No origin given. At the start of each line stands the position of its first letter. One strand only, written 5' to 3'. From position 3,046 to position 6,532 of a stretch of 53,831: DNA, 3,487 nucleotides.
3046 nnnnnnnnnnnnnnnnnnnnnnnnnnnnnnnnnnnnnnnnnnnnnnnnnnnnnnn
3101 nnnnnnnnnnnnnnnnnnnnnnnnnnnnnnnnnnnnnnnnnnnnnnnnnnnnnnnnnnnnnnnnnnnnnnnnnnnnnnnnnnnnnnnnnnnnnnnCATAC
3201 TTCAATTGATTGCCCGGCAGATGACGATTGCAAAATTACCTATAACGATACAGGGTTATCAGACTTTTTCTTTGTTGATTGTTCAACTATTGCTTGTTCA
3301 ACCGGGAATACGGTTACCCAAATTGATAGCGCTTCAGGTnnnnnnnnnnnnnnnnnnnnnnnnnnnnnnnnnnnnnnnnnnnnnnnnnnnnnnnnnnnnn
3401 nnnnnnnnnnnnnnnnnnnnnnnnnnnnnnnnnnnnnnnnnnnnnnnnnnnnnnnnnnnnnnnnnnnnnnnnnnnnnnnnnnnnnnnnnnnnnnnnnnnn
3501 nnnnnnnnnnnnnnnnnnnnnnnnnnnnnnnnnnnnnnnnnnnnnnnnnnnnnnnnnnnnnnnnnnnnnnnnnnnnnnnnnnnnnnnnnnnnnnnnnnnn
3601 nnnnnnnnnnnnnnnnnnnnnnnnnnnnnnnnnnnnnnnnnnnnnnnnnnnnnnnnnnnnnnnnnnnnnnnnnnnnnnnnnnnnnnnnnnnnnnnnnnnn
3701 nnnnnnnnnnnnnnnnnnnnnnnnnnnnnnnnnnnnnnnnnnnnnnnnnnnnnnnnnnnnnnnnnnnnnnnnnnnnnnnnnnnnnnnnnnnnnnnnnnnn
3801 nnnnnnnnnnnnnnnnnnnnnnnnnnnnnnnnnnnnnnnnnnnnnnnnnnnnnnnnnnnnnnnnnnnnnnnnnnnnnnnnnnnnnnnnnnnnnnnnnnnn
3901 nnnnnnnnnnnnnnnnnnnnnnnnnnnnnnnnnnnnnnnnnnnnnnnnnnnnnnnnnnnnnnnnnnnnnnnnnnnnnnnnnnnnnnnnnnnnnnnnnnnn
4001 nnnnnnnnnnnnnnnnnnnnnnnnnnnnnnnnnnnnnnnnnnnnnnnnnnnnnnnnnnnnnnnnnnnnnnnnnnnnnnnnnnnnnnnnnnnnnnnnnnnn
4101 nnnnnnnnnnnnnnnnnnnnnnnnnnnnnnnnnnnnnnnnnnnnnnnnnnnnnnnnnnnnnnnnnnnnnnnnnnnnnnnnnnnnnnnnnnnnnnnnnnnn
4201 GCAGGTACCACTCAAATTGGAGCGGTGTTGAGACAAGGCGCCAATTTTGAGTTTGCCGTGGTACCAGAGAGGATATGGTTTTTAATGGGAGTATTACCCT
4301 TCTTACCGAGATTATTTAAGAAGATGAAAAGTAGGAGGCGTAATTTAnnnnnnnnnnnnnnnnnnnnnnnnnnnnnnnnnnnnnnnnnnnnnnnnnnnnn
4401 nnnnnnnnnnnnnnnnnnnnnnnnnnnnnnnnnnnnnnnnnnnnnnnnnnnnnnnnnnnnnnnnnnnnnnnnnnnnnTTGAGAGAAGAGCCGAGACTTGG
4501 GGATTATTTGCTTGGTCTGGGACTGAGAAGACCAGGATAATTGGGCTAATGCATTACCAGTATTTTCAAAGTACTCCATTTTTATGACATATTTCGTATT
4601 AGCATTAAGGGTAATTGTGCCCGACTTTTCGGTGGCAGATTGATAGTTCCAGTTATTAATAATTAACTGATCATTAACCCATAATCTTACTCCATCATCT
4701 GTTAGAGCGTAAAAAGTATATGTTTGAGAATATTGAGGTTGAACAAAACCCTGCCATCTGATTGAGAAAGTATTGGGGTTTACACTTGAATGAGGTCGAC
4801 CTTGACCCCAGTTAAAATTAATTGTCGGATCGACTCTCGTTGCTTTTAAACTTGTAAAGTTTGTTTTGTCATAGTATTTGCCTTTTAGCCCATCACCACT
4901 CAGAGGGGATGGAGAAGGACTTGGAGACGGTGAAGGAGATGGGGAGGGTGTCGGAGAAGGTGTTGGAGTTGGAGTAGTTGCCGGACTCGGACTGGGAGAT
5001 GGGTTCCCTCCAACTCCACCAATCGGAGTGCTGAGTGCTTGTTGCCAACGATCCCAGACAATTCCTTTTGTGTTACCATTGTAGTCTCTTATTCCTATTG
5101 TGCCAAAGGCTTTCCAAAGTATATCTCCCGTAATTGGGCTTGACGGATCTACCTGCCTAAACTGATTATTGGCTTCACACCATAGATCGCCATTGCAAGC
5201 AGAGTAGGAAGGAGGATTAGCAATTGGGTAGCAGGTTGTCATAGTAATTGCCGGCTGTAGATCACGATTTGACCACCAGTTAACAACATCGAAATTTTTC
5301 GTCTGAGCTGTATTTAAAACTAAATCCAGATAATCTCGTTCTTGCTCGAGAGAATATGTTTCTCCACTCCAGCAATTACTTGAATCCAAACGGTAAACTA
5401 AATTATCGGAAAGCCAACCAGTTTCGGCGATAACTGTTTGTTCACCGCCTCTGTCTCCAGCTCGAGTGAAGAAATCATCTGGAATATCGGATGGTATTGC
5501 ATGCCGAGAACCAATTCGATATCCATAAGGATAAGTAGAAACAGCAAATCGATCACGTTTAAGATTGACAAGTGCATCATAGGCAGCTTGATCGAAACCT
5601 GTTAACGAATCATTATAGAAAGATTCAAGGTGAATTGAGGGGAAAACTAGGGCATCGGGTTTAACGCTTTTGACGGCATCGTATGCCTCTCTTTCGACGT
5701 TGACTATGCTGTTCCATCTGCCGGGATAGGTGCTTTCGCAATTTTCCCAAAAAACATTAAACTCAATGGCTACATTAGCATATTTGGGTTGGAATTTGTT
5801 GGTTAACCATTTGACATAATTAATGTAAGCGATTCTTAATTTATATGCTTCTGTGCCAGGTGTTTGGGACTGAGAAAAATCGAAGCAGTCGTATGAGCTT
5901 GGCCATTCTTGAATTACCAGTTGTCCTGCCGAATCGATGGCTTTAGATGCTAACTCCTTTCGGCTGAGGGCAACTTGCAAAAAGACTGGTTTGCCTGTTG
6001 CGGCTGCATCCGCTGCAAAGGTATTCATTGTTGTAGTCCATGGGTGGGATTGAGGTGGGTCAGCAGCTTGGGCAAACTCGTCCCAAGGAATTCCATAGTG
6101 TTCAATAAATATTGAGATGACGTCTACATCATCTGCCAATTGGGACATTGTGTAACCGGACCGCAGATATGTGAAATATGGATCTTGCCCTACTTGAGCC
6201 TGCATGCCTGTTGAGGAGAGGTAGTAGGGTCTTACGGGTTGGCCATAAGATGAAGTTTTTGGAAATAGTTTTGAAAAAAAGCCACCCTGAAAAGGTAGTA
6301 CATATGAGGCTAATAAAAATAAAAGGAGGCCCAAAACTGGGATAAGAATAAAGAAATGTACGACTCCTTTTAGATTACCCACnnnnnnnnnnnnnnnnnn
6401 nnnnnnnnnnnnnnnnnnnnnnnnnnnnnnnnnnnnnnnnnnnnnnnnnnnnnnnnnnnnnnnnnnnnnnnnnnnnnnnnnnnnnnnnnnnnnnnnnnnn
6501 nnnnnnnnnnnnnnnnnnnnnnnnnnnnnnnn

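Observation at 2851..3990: Seven tandem ~50-aa four-cysteine repeats (xDC-x4-6-CK[IL][VA]Y-x8-12-F[VI]DC-x3-4-C) in a giant surface protein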

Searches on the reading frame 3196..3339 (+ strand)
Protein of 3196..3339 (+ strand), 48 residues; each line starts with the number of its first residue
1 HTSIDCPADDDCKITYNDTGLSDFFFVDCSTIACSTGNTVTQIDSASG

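Call 28: search_solved_structures(query=A2, max_evalue=10)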
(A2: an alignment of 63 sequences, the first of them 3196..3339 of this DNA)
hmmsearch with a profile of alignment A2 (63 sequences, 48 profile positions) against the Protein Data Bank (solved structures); distinct sequences matched with E-value up to 10: 2.
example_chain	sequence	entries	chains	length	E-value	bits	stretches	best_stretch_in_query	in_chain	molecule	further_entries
9pgb_A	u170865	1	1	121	0.14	15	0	3-46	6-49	4-module Cysteine Rich Eggshell Membrane Protein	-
6q2j_C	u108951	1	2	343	0.21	14.4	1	3-22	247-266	GDNF family receptor alpha-like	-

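Call 32: search_protein_representatives(alignment_id=A2)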
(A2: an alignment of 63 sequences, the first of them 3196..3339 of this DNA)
Query: 63 sequences, 48 profile positions. Proteins with E-value up to 0.001 (for the whole library): 3192; up to 1e-10: 1788; up to 1e-30: 174. The best 150 are listed.
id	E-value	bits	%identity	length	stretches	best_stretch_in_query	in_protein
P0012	1.7e-196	651.8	-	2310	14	2-47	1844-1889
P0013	6.6e-195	646.7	-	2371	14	2-47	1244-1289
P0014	5.3e-187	621.5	-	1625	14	1-47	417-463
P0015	4.2e-183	609.0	-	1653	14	2-47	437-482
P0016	6.3e-181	602.0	-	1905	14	3-47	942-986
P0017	4.2e-175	583.4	-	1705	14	2-44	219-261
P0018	4.3e-173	576.9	-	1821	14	2-47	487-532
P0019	1.3e-157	527.4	-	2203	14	2-47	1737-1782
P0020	4.4e-155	519.3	-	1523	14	2-47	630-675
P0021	4.2e-152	509.7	-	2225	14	2-47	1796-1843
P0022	9.0e-145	486.3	-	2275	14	2-44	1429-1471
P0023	2.5e-140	472.0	-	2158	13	2-46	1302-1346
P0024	5.1e-138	464.6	-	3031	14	2-47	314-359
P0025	1.5e-124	421.5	-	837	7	2-47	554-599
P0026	1.1e-118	402.7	-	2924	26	14-45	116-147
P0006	2.5e-108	369.6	-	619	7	2-47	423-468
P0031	3.9e-98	337.0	-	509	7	2-47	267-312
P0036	4.1e-93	320.9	-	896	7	2-44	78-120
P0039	2.2e-90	312.1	-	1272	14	14-46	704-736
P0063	1.0e-68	242.7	-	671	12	14-45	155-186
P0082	1.7e-46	171.6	-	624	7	13-45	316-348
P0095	1.1e-41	156.3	-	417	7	13-45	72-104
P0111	1.0e-37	143.6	-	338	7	14-45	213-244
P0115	2.9e-37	142.1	-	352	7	14-44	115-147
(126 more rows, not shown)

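Call 35: search_protein_families(library=pfam, proteins=[P0082, P0095, P0111, P0063, P0025, P0031, P0039], max_evalue=1)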
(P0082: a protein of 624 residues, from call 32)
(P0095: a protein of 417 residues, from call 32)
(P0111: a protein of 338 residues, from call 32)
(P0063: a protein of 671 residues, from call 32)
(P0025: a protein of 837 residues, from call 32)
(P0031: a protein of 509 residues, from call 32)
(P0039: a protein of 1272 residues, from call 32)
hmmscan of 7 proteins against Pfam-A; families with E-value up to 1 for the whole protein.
P0082 (624 aa): 5 families
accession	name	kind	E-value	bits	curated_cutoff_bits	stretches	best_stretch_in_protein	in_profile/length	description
PF19403.5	SpaA_2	-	1.9e-15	57.6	25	2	386-467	4-96/96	Prealbumin-like fold domain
PF04606.18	Ogr_Delta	-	7.2e-08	32.7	26.3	0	227-241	25-39/47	Ogr/Delta-like zinc finger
PF15880.10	NDUFV3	-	0.13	12.7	25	0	111-130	13-32/35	NADH dehydrogenase [ubiquinone] flavoprotein 3, mitochondrial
PF10634.15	Iron_transport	-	0.19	12.3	21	0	375-432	54-111/150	Fe2+ transport protein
PF14230.11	DUF4333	-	0.58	10.9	27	0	456-486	49-77/78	Domain of unknown function (DUF4333)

P0095 (417 aa): 0 families

P0111 (338 aa): 5 families
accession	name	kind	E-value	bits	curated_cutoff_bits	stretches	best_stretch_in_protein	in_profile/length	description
PF11793.14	FANCL_C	-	2e-05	25.2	27.3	0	263-286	7-30/69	FANCL C-terminal domain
PF09151.16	DUF1936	-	0.01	16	25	0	18-30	18-30/34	Domain of unknown function (DUF1936)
PF05122.18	SpdB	-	0.016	15.9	25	0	213-234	8-29/50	Mobile element transfer protein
PF19461.4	DUF5998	-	0.13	12.4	25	0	61-82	115-136/179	Family of unknown function (DUF5998)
PF10772.14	Phage_HP1_Orf24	-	0.17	12.4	25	0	75-131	21-78/134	Bacteriophage HP1, Orf24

P0063 (671 aa): 2 families
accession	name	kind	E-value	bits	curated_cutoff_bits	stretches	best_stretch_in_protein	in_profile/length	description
PF19127.6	Choline_bind_3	-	0.014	15.8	27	0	255-266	31-42/47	Choline-binding repeat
PF17531.7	O_Spanin_T7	-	0.33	11.4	25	0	19-36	18-35/59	Spanin, outer lipoprotein subunit T7-like virus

P0025 (837 aa): 5 families
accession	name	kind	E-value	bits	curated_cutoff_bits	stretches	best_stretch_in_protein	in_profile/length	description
PF18423.6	zf_CopZ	-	2.7e-06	27.6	28.4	1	660-676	39-54/62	Zinc binding domain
PF07790.16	Pilin_N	-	0.0012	20.1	25.2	1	2-65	1-65/78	Archaeal Type IV pilin, N-terminal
PF25454.1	zf-C3HC4_IRF-2BP1_2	-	0.0019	18.8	26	0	653-669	39-55/72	IRF-2BP1/2 C3HC4 zinc finger domain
PF22081.2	SwaI-like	-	0.014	15.4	27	0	515-543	126-154/208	SwaI restriction endonuclease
PF24511.1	DUF7591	-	0.024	15.2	27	0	555-602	11-58/105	Domain of unknown function (DUF7591)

P0031 (509 aa): 3 families
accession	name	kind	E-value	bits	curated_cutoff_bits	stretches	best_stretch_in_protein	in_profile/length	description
PF25454.1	zf-C3HC4_IRF-2BP1_2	-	9.8e-07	29.4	26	0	149-181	27-56/72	IRF-2BP1/2 C3HC4 zinc finger domain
PF24511.1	DUF7591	-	0.002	18.6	27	0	317-393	8-80/105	Domain of unknown function (DUF7591)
PF18649.7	EcpB_C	-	0.34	11.4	26.1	0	225-253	32-60/72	EcpB C-terminal domain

P0039 (1272 aa): 6 families
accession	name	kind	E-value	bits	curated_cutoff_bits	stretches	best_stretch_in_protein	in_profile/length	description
PF23197.1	IG_AIR9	-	3.6e-18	65.6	27.5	2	1000-1075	3-80/87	AIR9 A9 domain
PF25788.1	Ig_Rha78A_N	-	8e-05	23.3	27.4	1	536-614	29-98/105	Rha78A-like, N-terminal immunoglobulin domain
PF14008.11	Metallophos_C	-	0.00061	20.8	23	0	110-138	26-54/63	Iron/zinc purple acid phosphatase-like protein C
PF12166.14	Piezo_cap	-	0.00063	19.9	26.9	1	531-653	110-235/298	Piezo non-specific cation channel, cap domain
PF04606.18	Ogr_Delta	-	0.00073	19.9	26.3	0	129-150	18-39/47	Ogr/Delta-like zinc finger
PF15880.10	NDUFV3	-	0.53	10.7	25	0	813-832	13-32/35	NADH dehydrogenase [ubiquinone] flavoprotein 3, mitochondrial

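Call 36: search_protein_families(library=ncbifam, proteins=[P0082, P0095, P0111, P0063, P0025, P0031, P0039], max_evalue=1)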
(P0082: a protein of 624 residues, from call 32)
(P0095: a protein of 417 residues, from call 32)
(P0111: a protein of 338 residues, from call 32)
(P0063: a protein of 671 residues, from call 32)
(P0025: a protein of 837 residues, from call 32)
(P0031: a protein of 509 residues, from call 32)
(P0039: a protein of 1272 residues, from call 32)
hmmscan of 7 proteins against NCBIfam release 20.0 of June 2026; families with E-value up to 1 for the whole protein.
P0082 (624 aa): 3 families
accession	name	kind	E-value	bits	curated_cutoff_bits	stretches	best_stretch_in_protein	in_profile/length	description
NF007241.0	PRK09678.1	equivalog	2.7e-10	40.6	116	1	162-192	12-42/72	DNA-binding transcriptional regulator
NF040604.2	HacB_Meth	equivalog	0.0043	16.9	230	0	147-183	72-108/159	homoaconitase small subunit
TIGR02084.1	leud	equivalog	0.036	13.7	245.85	0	146-186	67-107/156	3-isopropylmalate dehydratase small subunit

P0095 (417 aa): 4 families
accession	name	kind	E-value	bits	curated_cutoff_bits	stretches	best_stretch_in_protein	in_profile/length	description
NF033771.1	colonize_BriC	equivalog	0.00031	20.9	120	0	145-176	4-35/60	biofilm-regulating peptide BriC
NF011762.0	PRK15216.1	equivalog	0.022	14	452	1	347-409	11-64/340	putative fimbrial biosynthesis regulatory protein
NF053526.1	Myco_lipo_LppK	equivalog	0.035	14.1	125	1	12-74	8-69/167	lipoprotein LppK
NF052350.1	CV39L_fam_lectin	equivalog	0.042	12.9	350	1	156-228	198-270/334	CV39L family lectin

P0111 (338 aa): 1 family
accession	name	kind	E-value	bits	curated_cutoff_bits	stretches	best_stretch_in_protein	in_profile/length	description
NF007639.2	PRK10306.1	equivalog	0.04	13.3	300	0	149-185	122-158/214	metal-binding protein ZinT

P0063 (671 aa): 2 families
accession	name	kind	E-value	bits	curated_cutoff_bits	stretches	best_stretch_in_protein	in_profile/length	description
NF033771.1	colonize_BriC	equivalog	4.4e-06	26.8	120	0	630-646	21-37/60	biofilm-regulating peptide BriC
NF053783.1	TphnTnaApg1401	equivalog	0.067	12.1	750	0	194-227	110-143/457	tryptophanase TnaA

P0025 (837 aa): 3 families
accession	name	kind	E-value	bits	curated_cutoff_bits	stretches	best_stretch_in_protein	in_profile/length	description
NF046074.1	UpsB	equivalog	0.00061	19.9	70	1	2-80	1-81/126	pilin subunit UpsB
NF046073.1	UpsA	equivalog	0.0037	17.4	130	1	1-81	1-77/136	pilin subunit UpsA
TIGR02537.2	arch_flag_Nterm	domain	0.12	11.9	20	1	2-29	3-30/33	archaellin/type IV pilin N-terminal domain-containing protein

P0031 (509 aa): 0 families

P0039 (1272 aa): 5 families
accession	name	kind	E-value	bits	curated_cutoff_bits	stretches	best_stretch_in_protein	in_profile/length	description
NF040485.1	ZirU_fam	subfamily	7.7e-17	62.1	100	2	994-1079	19-105/210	ZirU family protein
NF007241.0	PRK09678.1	equivalog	2.6e-10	40.6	116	1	121-151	12-42/72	DNA-binding transcriptional regulator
NF033771.1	colonize_BriC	equivalog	0.0065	16.7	120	0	95-130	3-38/60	biofilm-regulating peptide BriC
NF007569.0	PRK10200.1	equivalog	0.074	12.7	417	0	659-688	82-111/230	aspartate/glutamate racemase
NF002609.0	PRK02260.3-2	equivalog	0.29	11.1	275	0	130-160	34-65/158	S-ribosylhomocysteine lyase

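Call 58: list_cluster_members(proteins=[P0082, P0095, P0111, P0063, P0039, P0025, P0006, P0158, P0036, P0115])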
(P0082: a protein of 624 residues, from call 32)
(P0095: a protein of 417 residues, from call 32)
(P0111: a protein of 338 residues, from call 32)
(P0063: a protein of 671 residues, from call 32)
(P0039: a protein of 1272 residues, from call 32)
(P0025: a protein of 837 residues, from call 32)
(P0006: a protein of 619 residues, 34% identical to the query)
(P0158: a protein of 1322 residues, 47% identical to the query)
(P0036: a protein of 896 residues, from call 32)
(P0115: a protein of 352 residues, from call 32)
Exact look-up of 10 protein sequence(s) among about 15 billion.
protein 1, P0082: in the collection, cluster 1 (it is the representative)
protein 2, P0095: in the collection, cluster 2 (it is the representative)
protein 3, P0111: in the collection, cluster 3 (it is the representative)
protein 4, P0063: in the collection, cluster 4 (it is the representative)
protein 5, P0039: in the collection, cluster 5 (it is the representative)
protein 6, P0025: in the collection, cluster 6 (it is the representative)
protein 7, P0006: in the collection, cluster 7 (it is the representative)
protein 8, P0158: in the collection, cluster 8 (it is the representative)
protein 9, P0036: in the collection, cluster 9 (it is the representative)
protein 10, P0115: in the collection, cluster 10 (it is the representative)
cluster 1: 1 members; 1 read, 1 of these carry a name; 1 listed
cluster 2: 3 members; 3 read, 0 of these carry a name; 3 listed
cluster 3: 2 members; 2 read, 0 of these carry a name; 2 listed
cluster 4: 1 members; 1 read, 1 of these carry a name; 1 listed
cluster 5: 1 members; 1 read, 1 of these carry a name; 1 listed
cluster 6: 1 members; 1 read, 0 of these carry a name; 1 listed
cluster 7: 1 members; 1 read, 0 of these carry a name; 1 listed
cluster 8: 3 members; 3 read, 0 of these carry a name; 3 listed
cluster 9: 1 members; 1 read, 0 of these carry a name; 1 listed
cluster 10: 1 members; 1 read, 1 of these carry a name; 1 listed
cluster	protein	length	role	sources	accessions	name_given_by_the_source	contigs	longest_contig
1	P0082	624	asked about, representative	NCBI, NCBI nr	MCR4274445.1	MAG: hypothetical protein NUW02_00115 [Candidatus Campbellbacteria bacterium] | hypothetical protein [Candidatus Campbellbacteria bacterium]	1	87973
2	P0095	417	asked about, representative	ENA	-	-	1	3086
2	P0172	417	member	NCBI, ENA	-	-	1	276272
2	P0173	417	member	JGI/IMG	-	-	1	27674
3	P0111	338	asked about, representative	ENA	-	-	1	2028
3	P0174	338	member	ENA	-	-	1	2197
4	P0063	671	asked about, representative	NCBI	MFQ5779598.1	MAG: hypothetical protein ACE5HN_02275 [Nitrospiria bacterium]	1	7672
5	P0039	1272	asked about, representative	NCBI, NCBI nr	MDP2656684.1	MAG: hypothetical protein Q8P11_03930 [bacterium] | hypothetical protein [bacterium]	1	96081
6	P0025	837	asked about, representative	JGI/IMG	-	-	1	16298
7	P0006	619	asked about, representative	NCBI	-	-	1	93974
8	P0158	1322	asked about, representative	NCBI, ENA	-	-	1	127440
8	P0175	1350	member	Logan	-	-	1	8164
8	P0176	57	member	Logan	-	-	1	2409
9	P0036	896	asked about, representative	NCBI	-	-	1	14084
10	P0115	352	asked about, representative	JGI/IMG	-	hypothetical protein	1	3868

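Call 65: find_related_loci(query=P0025, collection=genome_contigs, flank=3000)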
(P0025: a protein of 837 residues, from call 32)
Query P0025 (837 aa) in genome_contigs; peptide patterns used: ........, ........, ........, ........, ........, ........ (x = any residue, [..] = any of these).
16 stretches matched a pattern; 3 encode a relative of the query (tblastn E <= 1e-3); 2 distinct loci.
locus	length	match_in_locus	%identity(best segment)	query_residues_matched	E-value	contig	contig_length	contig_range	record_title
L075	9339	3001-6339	59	141-834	4e-157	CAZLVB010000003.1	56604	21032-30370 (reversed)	MAG TPA_asm: uncultured Gammaproteobacteria bacterium isolate SRP269290_co3_1053 genome assembly, contig: NODE_418_lengt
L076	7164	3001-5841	55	103-834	3e-171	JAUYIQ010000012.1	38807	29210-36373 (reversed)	MAG: Candidatus Curtissbacteria bacterium isolate C24_metabat.bin.101_sub C24_k141_575384, whole genome shotgun sequence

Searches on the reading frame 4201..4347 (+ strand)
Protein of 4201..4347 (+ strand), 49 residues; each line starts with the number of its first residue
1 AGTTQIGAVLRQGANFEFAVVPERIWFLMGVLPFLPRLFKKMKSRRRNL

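Call 19: search_protein_families(library=ncbifam, proteins=[window:4201-4347:+], max_evalue=1)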
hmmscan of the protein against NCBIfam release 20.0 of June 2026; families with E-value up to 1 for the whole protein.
window:4201-4347:+ (49 aa): 0 families

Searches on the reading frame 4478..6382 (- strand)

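Call 17: search_protein_families(library=pfam, proteins=[window:4478-6382:-], max_evalue=0.001)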
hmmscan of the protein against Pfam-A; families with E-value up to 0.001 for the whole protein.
window:4478-6382:- (635 aa): 2 families
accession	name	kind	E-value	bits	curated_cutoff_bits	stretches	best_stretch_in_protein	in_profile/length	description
PF07691.17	PA14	-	3.2e-28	98.8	24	1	497-629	3-145/147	PA14 domain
PF10528.15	GLEYA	-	4.9e-06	27.2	26.2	1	539-613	1-85/91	GLEYA domain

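Call 19: search_protein_families(library=ncbifam, proteins=[window:4478-6382:-], max_evalue=1)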
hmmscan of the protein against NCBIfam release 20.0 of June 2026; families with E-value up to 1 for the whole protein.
window:4478-6382:- (635 aa): 6 families
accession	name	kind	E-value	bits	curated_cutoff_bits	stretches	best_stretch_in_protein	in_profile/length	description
NF041776.1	xylosidase_Xyl3A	equivalog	2.7e-09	35.5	1250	1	497-618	444-567/846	xylan 1,4-beta-xylosidase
NF033186.1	internalin_K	exception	0.004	15.7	1100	1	460-493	507-540/604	class 1 internalin InlK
NF037973.1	metallo_SslE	exception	0.008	13.5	3000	1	459-493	50-84/1519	lipoprotein metalloprotease SslE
NF008084.0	PRK10819.1-5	equivalog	0.031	14.2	315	1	461-493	79-110/249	TonB system transport protein TonB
NF033845.1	MSCRAMM_ClfB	exception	0.5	8.2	999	1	460-492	553-583/871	MSCRAMM family adhesin clumping factor ClfB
NF040983.1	BimA_second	exception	0.69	8.7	600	0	461-493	96-132/381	trimeric autotransporter actin-nucleating factor BimA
